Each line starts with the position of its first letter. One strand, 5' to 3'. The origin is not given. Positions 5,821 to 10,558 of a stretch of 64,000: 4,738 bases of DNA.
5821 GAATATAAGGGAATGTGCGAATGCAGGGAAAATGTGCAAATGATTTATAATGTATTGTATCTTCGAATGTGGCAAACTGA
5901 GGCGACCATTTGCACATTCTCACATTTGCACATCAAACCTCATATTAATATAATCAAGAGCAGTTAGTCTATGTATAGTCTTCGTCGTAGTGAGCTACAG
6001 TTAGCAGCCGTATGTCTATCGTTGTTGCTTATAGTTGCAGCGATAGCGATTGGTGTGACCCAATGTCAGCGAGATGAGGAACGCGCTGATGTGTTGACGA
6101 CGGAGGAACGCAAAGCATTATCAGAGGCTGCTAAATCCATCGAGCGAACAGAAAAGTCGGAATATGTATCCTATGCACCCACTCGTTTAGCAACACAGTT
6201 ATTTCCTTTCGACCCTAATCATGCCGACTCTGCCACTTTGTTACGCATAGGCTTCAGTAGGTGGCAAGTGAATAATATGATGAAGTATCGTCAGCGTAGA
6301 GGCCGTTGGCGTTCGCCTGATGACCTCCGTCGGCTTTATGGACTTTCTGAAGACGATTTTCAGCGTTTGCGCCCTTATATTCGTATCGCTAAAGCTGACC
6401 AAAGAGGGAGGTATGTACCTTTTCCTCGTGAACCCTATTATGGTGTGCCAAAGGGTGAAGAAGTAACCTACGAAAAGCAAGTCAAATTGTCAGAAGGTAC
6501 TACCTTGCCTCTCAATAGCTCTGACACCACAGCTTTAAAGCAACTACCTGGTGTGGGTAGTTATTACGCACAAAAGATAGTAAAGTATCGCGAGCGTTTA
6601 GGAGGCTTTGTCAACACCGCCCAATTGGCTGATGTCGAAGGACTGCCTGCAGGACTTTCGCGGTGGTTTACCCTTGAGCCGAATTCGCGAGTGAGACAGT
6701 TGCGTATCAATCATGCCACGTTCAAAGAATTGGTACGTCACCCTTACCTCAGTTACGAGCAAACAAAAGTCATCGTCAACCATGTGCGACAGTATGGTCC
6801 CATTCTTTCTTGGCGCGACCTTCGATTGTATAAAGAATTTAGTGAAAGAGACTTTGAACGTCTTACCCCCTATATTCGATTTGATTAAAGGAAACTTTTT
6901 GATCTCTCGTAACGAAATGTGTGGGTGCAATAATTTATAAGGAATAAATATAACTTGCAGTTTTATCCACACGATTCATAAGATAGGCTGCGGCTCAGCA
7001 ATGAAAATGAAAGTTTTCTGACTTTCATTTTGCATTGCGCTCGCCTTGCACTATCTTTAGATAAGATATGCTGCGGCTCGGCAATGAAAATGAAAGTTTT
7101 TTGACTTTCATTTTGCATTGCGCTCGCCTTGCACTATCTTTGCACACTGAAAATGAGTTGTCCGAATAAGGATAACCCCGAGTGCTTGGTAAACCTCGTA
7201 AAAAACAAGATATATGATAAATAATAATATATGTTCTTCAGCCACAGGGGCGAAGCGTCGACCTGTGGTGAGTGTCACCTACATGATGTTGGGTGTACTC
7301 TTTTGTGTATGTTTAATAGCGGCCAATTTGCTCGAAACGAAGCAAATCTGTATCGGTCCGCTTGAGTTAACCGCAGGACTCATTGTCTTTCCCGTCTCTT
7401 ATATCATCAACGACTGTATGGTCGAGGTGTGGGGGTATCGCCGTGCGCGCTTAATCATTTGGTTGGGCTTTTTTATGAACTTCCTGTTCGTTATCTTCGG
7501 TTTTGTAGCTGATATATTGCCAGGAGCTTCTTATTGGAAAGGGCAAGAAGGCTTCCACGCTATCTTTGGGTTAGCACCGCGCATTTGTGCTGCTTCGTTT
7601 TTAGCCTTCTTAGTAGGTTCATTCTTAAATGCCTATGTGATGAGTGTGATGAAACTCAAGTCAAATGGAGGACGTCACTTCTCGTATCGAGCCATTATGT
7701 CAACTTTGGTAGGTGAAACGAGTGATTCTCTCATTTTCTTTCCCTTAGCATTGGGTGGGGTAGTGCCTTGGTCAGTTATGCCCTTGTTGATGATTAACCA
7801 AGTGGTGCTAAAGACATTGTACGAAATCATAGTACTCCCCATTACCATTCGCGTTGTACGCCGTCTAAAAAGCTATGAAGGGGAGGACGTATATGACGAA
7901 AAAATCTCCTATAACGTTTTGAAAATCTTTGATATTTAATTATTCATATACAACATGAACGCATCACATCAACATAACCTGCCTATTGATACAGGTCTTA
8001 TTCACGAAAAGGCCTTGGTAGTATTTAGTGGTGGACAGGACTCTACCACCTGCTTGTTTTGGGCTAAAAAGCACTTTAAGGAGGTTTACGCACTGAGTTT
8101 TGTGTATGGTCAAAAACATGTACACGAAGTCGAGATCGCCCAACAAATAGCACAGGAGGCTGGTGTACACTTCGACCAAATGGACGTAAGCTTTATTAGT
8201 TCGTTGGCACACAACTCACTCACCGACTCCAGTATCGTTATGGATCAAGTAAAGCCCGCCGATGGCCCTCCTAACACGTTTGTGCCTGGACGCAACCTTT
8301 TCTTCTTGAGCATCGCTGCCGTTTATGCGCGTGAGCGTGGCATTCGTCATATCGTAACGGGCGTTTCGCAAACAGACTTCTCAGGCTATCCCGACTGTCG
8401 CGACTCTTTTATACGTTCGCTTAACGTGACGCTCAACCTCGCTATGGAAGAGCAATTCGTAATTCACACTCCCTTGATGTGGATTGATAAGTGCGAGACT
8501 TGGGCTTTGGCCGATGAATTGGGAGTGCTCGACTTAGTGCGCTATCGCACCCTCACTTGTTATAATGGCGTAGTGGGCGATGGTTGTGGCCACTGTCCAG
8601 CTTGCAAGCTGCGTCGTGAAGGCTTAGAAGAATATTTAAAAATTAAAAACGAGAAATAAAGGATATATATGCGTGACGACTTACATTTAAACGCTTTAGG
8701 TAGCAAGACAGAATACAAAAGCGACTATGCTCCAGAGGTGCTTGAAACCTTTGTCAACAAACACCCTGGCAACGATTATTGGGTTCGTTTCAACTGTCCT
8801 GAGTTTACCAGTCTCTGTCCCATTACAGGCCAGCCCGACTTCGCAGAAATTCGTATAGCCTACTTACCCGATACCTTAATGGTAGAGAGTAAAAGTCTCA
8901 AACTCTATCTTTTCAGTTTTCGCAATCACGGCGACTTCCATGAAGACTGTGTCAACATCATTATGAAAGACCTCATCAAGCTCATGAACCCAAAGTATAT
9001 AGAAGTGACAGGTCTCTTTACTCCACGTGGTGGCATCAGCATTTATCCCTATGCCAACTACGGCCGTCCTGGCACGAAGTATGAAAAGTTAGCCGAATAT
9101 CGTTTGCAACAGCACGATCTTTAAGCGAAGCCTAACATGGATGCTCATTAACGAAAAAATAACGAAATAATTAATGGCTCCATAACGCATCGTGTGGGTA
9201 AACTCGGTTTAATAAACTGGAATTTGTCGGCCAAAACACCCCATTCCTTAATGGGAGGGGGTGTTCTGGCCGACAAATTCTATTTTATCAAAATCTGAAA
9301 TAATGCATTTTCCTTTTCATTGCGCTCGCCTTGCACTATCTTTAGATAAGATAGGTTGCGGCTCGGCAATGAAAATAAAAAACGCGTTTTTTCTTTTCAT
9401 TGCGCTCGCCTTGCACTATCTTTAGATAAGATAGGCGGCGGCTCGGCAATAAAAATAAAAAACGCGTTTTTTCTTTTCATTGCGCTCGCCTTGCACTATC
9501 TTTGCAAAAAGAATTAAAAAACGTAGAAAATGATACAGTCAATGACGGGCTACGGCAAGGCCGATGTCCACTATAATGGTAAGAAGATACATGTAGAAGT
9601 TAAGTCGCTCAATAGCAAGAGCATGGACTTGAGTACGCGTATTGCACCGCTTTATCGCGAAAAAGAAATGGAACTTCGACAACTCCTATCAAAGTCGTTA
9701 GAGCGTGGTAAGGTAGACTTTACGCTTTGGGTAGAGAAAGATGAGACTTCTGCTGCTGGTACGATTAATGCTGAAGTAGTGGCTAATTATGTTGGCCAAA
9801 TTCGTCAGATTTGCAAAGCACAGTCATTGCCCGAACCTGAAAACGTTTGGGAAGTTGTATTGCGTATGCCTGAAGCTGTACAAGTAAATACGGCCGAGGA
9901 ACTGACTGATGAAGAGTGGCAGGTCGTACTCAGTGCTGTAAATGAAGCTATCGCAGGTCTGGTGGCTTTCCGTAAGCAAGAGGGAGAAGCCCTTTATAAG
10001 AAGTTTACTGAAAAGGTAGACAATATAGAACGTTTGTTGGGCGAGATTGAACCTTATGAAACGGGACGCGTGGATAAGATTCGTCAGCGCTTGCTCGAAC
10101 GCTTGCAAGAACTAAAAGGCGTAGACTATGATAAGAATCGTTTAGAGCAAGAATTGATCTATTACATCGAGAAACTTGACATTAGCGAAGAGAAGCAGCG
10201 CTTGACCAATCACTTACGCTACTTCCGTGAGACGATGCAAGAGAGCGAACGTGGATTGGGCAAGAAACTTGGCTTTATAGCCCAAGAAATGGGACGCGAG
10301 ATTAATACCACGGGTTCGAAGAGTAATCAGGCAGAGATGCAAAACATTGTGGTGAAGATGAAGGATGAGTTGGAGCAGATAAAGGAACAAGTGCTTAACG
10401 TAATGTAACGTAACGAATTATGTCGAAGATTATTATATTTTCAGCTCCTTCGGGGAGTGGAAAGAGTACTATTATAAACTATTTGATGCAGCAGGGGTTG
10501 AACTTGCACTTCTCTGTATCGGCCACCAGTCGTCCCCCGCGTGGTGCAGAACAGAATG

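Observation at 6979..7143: Tandem hairpin repeats that end in a Bacteroidetes -7 promoter box sit directly 5' of four unrelated genes (portable promoter elements?)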

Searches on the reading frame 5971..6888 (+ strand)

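Call 61: search_protein_families(library=pfam, proteins=[window:5971-6888:+], max_evalue=0.01)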
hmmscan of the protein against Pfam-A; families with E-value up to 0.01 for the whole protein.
window:5971-6888:+ (305 aa): 2 families
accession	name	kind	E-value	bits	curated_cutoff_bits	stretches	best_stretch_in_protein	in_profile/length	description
PF12836.13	HHH_3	-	1.4e-32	112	27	3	181-226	8-53/65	Helix-hairpin-helix motif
PF21687.3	T2SSK_1st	-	8e-07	30.2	26.2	0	104-138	69-103/107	Type II secretion system (T2SS), protein K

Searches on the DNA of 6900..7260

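Call 20: search_rna_families(source=window, start=6900, end=7260, threshold=evalue, max_evalue=10, show_alignments=2)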
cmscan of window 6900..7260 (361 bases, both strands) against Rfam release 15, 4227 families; matches with E-value up to 10: 7.
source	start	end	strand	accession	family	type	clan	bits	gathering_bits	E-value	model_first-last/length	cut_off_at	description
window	7071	7127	-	RF03918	mir-4922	Gene; miRNA;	-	16.9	82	2.9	1-65/65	no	mir-4922 microRNA precursor family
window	6988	7044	-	RF03918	mir-4922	Gene; miRNA;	-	16.5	82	3.7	1-65/65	no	mir-4922 microRNA precursor family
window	7091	7114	+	RF02419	Spd-sr37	Gene; sRNA;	-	16.3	45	2.7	33-57/67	no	Streptococcus sRNA Spd-sr37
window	7006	7111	+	RF01859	Phe_leader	Cis-reg; leader;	-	15.8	55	4.7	1-125/125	no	Phenylalanine leader peptide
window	7081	7132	-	RF02432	SpF25_sRNA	Gene; sRNA;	-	15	48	8.1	1-102/102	no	Streptococcus sRNA SpF25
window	6998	7038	-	RF03574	mir-4847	Gene; miRNA;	-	13.1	100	8.9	1-79/79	no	mir-4847 microRNA precursor family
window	6970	7260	+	RF00228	IRES_HepA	Cis-reg; IRES;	-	6.8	55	9.6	1-238/572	3'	Hepatitis A virus internal ribosome entry site (IRES)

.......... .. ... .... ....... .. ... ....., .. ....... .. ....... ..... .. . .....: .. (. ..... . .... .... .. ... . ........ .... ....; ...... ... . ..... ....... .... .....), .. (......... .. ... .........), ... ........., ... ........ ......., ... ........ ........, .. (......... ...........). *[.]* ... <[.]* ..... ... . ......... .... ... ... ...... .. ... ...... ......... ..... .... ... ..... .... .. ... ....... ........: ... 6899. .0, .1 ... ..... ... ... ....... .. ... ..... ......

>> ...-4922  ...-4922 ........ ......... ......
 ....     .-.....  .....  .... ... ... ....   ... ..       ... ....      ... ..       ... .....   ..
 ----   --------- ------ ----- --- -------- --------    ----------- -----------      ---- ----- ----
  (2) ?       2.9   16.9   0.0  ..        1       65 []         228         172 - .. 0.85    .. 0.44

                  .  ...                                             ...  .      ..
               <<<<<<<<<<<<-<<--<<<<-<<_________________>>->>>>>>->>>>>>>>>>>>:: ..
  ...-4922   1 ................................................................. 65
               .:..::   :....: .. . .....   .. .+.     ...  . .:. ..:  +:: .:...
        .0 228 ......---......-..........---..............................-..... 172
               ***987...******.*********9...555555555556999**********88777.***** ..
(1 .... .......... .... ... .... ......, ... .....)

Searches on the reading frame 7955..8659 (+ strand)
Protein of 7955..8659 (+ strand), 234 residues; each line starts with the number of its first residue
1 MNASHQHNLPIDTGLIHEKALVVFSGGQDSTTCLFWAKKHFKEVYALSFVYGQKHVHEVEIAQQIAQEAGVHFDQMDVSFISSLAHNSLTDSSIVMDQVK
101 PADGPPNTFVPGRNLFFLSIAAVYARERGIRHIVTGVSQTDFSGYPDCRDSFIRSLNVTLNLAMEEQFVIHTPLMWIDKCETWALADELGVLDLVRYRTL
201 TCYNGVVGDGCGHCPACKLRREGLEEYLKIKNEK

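Call 34: find_related_loci(query=window:7955-8659:+, collection=metagenome_contigs, flank=4000)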
Query window:7955-8659:+ (234 aa) in metagenome_contigs; peptide patterns used: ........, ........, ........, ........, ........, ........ (x = any residue, [..] = any of these).
600 stretches matched a pattern (row limit reached: there are more); 589 encode a relative of the query (tblastn E <= 1e-3); the best 80 are kept; 80 distinct loci.
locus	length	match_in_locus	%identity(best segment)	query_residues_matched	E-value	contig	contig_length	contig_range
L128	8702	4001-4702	100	1-234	8e-163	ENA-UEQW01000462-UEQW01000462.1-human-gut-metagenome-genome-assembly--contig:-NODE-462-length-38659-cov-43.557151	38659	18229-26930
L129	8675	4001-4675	83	10-232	3e-128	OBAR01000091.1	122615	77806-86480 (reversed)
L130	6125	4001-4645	83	20-234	1e-124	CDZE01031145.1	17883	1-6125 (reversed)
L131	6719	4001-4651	82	17-233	1e-124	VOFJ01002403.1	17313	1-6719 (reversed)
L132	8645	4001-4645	83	20-234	7e-125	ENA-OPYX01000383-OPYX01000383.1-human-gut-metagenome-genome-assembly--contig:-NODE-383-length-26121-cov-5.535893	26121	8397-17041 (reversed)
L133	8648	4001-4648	83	17-232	2e-124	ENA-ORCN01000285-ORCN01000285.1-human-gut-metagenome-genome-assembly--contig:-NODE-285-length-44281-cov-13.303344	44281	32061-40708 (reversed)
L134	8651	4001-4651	82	17-233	3e-124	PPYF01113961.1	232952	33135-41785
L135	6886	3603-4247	82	20-234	4e-124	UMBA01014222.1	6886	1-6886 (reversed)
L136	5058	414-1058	82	20-234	3e-124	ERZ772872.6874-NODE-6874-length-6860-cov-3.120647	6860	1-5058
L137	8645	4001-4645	82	17-231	1e-123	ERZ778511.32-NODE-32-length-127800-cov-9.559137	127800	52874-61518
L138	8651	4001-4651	81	17-233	3e-123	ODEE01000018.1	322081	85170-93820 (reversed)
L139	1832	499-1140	82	20-233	2e-131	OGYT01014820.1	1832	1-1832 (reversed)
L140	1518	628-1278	79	17-233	3e-132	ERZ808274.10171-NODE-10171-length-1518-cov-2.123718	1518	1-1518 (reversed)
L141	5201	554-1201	82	19-234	2e-122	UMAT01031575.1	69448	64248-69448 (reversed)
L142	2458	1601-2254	82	17-234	3e-128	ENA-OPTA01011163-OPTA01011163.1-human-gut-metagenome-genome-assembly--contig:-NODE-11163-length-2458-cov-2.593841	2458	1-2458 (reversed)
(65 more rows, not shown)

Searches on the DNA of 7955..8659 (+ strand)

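Call 60: search_with_rna_model(model_id=R1, sources=[L129, L130, L131, L132, L133, L134, L135, L137, L138, L141, L143, L144, L146, L149, L150, L153, L154, L156, L159, L162, L163, L164, L165, L166, L167, L168, L169, L170, L171, L173, L174, L176, L177, L179, L180, L181, L185, L190, L191, L193, L197, L200, L201, L203, L204, L205], max_evalue=0.01)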
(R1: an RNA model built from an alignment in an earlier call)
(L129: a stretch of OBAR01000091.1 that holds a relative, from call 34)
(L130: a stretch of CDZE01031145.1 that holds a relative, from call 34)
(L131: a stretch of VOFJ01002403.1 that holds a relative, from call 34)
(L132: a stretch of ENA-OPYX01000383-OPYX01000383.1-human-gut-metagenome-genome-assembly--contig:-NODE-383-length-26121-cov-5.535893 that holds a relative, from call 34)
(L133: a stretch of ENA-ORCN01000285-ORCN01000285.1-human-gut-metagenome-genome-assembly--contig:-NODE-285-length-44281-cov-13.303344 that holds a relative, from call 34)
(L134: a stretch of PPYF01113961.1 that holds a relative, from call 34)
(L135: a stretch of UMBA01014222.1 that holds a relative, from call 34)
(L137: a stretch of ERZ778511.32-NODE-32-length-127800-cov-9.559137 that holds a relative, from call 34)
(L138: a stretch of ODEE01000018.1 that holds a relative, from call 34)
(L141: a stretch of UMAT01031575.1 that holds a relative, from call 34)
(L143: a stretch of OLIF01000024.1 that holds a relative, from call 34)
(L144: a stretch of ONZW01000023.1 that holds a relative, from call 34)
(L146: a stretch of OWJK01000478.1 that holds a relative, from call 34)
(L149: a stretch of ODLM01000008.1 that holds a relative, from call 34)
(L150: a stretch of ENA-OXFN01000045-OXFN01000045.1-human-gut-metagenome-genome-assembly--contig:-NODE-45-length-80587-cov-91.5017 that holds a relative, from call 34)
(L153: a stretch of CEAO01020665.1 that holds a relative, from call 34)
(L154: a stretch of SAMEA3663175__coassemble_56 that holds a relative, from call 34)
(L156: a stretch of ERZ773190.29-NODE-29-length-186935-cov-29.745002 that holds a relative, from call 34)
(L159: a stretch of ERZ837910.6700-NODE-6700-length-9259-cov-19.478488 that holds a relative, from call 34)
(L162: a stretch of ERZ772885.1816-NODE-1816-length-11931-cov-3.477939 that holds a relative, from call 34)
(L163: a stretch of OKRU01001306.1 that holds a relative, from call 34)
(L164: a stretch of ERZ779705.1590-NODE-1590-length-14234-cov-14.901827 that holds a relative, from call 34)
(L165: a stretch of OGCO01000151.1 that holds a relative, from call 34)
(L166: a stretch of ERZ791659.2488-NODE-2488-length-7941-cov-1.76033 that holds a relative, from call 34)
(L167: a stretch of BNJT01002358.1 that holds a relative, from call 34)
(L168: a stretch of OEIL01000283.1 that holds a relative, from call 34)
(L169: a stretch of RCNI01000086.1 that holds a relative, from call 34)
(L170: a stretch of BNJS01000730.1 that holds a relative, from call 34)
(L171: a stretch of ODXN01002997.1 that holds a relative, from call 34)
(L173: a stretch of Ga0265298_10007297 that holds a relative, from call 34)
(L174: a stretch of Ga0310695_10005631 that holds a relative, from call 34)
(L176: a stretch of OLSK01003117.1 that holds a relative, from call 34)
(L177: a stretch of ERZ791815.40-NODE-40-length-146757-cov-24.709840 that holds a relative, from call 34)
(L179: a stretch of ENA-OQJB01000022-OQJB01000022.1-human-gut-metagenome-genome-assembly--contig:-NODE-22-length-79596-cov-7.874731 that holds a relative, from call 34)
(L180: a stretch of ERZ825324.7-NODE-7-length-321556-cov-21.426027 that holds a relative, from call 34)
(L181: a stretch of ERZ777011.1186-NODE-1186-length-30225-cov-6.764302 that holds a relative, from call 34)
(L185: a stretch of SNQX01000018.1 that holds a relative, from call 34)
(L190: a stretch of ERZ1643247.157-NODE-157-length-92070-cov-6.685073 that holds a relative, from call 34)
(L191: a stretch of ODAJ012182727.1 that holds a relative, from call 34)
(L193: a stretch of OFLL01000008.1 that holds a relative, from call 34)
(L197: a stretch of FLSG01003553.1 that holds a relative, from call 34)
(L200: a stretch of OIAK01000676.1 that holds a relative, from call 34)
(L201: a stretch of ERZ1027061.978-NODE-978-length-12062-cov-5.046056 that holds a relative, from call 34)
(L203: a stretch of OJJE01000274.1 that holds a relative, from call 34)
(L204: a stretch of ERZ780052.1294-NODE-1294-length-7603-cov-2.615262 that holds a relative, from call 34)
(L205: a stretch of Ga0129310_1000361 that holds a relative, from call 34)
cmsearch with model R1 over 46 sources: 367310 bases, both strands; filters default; matches with E-value up to 0.01: 0.
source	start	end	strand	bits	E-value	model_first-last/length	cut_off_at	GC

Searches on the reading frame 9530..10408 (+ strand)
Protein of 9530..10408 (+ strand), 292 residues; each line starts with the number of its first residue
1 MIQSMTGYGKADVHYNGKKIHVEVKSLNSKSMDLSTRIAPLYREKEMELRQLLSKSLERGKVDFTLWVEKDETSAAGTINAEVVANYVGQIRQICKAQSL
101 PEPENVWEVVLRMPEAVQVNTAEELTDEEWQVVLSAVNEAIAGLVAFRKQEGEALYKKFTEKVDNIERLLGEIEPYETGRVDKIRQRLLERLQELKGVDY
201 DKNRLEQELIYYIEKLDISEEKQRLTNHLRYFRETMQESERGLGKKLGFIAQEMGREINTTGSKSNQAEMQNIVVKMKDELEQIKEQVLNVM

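Call 13: find_encoding_contigs(protein=window:9530-10408:+, flank=10000, max_places=10)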
Protein window:9530-10408:+ (292 aa): 25 contigs read that carry it; 10 places shown.
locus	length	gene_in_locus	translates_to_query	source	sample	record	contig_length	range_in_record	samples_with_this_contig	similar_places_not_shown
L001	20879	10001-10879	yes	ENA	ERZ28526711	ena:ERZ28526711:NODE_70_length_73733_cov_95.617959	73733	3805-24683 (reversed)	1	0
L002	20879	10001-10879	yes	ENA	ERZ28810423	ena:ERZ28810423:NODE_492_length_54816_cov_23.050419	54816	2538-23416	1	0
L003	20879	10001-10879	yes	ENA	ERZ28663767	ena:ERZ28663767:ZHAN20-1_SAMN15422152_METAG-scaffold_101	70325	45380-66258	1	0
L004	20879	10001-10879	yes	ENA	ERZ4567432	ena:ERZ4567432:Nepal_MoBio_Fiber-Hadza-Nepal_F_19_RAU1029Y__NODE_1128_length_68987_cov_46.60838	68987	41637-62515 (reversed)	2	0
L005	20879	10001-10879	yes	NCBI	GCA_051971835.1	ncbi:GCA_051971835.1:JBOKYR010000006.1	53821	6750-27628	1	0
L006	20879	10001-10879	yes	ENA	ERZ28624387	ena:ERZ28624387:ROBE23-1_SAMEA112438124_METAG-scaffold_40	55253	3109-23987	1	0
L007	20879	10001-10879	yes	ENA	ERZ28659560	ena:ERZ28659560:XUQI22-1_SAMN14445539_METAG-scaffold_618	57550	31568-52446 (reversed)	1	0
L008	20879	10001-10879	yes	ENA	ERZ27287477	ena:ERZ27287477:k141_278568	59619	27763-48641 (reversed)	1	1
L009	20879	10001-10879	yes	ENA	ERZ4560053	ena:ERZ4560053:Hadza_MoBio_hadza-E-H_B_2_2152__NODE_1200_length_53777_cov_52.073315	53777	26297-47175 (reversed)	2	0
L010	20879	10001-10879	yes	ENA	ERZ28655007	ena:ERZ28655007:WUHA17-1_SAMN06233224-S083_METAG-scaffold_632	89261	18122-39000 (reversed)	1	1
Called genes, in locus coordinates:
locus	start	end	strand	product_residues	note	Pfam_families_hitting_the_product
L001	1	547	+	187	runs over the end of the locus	PF01195:Pept_tRNA_hydro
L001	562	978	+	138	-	PF01479:S4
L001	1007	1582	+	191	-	PF20326:DUF6621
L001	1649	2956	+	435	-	PF00158:Sigma54_activat, PF14532:Sigma54_activ_2, PF07728:AAA_5, PF25601:AAA_lid_14, PF02954:HTH_8, PF18024:HTH_50 (weak)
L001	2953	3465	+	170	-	PF04390:LptE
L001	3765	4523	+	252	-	PF14559:TPR_19 (faint)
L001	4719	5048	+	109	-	PF03840:SecG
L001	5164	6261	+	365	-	PF19529:DUF6057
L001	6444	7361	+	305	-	PF21687:T2SSK_1st (faint), PF12836:HHH_3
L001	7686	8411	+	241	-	PF02592:Vut_1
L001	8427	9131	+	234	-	PF06508:QueC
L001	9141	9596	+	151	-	PF14819:QueF_N (faint), PF14489:QueF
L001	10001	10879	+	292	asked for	PF03755:YicC-like_N, PF08340:YicC-like_C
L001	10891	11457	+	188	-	PF00625:Guanylate_kin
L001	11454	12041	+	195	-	PF01467:CTP_transf_like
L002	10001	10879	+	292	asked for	PF03755:YicC-like_N, PF08340:YicC-like_C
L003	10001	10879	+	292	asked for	PF03755:YicC-like_N, PF08340:YicC-like_C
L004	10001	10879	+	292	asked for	PF03755:YicC-like_N, PF08340:YicC-like_C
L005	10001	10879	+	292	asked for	PF03755:YicC-like_N, PF08340:YicC-like_C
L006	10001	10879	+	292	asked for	PF03755:YicC-like_N, PF08340:YicC-like_C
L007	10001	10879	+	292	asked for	PF03755:YicC-like_N, PF08340:YicC-like_C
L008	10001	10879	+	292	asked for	PF03755:YicC-like_N, PF08340:YicC-like_C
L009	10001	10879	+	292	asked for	PF03755:YicC-like_N, PF08340:YicC-like_C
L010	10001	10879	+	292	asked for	PF03755:YicC-like_N, PF08340:YicC-like_C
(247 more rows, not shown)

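Call 26: find_homologous_proteins(query=window:9530-10408:+, max_evalue=1e-40)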
Query window:9530-10408:+ (292 aa): 8000 proteins with E <= 1e-40 among 8000 candidates; the best 120 are listed.
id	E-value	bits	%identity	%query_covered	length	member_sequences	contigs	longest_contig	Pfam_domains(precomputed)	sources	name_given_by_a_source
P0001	9.8e-182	620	100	100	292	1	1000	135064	PF03755.19,PF08340.17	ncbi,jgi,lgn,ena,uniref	jgi:uncharacterized protein (TIGR00255 family)|uniref:YicC/YloC family endoribonuclease n=1 Tax=Allo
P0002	1.3e-181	620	100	100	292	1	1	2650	PF03755.19,PF08340.17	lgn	-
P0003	1.3e-181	620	100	100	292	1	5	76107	PF03755.19,PF08340.17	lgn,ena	-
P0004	1.3e-181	620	100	100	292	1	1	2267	PF03755.19,PF08340.17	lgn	-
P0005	1.3e-181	620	100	100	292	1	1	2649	PF03755.19,PF08340.17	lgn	-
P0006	1.3e-181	620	100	100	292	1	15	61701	PF03755.19,PF08340.17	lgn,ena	-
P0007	1.3e-181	620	100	100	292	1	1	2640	PF03755.19,PF08340.17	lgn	-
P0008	1.4e-181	620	100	100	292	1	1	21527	PF03755.19,PF08340.17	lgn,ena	-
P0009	1.4e-181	620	100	100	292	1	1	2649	PF03755.19,PF08340.17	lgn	-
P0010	1.8e-181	619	100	100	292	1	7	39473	PF03755.19,PF08340.17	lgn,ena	-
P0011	1.8e-181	619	100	100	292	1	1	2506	PF03755.19,PF08340.17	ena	-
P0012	1.8e-181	619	100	100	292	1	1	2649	PF03755.19,PF08340.17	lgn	-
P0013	1.9e-181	619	99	100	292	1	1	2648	PF03755.19,PF08340.17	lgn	-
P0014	1.9e-181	619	100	100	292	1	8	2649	PF03755.19,PF08340.17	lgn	-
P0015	1.9e-181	619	100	100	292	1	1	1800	PF03755.19,PF08340.17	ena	-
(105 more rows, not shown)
